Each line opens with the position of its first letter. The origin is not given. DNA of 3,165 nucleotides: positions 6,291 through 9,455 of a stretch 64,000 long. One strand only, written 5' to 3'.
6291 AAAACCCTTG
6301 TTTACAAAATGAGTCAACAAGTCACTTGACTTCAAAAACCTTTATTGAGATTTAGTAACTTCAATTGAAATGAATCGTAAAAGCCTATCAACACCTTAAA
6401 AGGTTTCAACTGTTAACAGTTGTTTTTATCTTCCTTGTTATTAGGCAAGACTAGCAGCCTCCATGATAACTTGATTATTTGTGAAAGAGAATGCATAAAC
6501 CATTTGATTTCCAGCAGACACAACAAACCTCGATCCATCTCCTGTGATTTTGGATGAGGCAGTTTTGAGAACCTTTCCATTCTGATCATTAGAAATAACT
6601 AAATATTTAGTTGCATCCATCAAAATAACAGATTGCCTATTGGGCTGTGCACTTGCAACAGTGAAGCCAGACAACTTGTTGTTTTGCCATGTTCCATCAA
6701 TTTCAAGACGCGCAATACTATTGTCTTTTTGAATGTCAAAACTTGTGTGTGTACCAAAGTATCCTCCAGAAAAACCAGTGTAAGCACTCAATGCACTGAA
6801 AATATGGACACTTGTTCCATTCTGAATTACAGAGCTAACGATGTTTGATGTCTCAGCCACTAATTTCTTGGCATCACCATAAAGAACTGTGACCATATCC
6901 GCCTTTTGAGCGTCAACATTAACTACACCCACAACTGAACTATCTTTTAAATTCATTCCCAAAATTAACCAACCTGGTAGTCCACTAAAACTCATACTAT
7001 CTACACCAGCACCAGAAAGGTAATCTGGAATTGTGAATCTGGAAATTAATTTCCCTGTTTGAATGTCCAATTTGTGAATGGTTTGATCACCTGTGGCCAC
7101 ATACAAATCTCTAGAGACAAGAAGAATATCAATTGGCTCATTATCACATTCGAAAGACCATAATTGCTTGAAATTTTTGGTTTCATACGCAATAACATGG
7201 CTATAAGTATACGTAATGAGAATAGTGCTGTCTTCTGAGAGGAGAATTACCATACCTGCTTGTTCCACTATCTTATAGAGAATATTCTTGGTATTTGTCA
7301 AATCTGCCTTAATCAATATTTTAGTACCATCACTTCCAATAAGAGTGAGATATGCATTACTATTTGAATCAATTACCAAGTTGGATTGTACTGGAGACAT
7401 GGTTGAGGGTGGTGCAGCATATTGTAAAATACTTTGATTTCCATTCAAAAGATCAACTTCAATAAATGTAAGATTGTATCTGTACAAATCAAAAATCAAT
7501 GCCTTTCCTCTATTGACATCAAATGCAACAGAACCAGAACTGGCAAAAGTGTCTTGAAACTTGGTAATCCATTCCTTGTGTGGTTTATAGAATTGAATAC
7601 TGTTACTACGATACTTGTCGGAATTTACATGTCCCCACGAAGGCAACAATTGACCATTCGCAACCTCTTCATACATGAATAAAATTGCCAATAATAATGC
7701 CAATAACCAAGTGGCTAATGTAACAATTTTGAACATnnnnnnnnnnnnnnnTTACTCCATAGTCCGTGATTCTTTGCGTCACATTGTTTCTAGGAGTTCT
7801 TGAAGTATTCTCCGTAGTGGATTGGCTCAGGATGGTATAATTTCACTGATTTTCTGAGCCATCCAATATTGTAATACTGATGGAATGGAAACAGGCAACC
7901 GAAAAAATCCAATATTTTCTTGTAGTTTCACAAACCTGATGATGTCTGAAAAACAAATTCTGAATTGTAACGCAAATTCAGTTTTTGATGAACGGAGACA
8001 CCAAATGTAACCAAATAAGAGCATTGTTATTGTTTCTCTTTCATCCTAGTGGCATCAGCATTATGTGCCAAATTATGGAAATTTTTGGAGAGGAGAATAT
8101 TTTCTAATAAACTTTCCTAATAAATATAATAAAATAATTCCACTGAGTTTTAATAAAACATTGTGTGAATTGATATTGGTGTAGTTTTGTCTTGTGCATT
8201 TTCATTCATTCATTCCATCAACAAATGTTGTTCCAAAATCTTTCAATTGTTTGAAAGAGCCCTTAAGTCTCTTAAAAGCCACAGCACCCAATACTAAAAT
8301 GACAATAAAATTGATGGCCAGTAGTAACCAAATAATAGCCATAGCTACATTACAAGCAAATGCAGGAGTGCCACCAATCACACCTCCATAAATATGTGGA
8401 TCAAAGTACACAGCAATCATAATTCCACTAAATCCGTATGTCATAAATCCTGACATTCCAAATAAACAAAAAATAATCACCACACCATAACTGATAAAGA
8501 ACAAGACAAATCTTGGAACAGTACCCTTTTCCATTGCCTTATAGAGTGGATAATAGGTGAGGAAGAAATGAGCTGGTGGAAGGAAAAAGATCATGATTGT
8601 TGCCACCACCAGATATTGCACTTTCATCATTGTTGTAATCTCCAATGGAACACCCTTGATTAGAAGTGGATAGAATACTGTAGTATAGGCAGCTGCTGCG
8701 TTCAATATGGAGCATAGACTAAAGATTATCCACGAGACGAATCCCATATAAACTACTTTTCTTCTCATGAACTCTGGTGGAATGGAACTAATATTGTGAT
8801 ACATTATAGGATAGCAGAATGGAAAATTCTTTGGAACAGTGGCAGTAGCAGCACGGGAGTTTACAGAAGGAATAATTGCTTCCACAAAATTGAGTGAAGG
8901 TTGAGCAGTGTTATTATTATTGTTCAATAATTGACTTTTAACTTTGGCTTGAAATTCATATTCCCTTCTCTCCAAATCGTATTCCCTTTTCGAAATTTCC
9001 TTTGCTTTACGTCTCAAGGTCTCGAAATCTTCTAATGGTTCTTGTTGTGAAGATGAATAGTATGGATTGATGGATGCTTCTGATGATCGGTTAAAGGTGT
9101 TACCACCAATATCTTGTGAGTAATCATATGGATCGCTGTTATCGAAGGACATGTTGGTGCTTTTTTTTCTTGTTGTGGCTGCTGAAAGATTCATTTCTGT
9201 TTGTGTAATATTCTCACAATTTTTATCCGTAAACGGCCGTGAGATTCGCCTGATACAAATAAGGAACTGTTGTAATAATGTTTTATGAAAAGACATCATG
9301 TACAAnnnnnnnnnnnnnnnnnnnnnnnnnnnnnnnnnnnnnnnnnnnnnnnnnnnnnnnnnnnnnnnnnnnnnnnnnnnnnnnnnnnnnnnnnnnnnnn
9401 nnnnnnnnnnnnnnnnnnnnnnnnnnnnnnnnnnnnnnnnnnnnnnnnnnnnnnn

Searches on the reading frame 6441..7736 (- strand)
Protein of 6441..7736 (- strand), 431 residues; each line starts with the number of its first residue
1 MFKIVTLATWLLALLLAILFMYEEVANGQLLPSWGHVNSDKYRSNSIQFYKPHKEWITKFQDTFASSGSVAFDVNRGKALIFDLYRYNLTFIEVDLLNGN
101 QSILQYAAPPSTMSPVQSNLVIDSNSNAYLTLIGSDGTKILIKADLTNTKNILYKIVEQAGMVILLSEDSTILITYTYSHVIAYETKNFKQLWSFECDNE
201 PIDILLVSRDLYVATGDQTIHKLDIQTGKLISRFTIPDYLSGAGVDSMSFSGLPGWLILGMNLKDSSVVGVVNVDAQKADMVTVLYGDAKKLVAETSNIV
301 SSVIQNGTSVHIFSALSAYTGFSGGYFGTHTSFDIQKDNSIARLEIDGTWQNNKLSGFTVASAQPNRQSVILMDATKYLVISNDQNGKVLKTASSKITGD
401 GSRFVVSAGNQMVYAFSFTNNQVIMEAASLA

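Call 88: search_protein_families(library=pfam, max_evalue=0.001, proteins=[window:6441-7736:-])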
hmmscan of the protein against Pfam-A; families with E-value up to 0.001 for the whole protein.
window:6441-7736:- (431 aa): 2 families
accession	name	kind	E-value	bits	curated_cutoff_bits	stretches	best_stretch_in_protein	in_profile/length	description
PF13360.13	PQQ_2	-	7.9e-06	26.1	27.6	1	167-230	31-95/233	Outer membrane protein assembly factor BamB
PF13570.13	Beta-prop_ACSF4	-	0.0008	19.3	133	0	165-236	140-212/329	Beta-alanine-activating enzyme, beta-propeller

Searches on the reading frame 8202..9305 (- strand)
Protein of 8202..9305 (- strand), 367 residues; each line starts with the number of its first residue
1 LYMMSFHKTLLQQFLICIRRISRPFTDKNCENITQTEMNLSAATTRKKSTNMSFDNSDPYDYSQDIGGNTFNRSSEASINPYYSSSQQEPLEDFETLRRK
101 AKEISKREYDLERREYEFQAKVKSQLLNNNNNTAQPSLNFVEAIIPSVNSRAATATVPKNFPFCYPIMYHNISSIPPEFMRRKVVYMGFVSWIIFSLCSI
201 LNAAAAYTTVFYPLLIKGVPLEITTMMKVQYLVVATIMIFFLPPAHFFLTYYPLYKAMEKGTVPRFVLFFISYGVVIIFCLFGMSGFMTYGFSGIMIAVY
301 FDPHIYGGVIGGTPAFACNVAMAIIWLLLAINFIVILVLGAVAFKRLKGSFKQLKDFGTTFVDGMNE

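Call 6: search_protein_families(library=pfam, max_evalue=1, proteins=[window:8202-9305:-])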
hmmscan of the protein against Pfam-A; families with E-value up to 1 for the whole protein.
window:8202-9305:- (367 aa): 1 family
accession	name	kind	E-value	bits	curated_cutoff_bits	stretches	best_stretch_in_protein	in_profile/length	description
PF04144.18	SCAMP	-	2.4e-22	80.4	27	1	159-331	2-156/172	SCAMP family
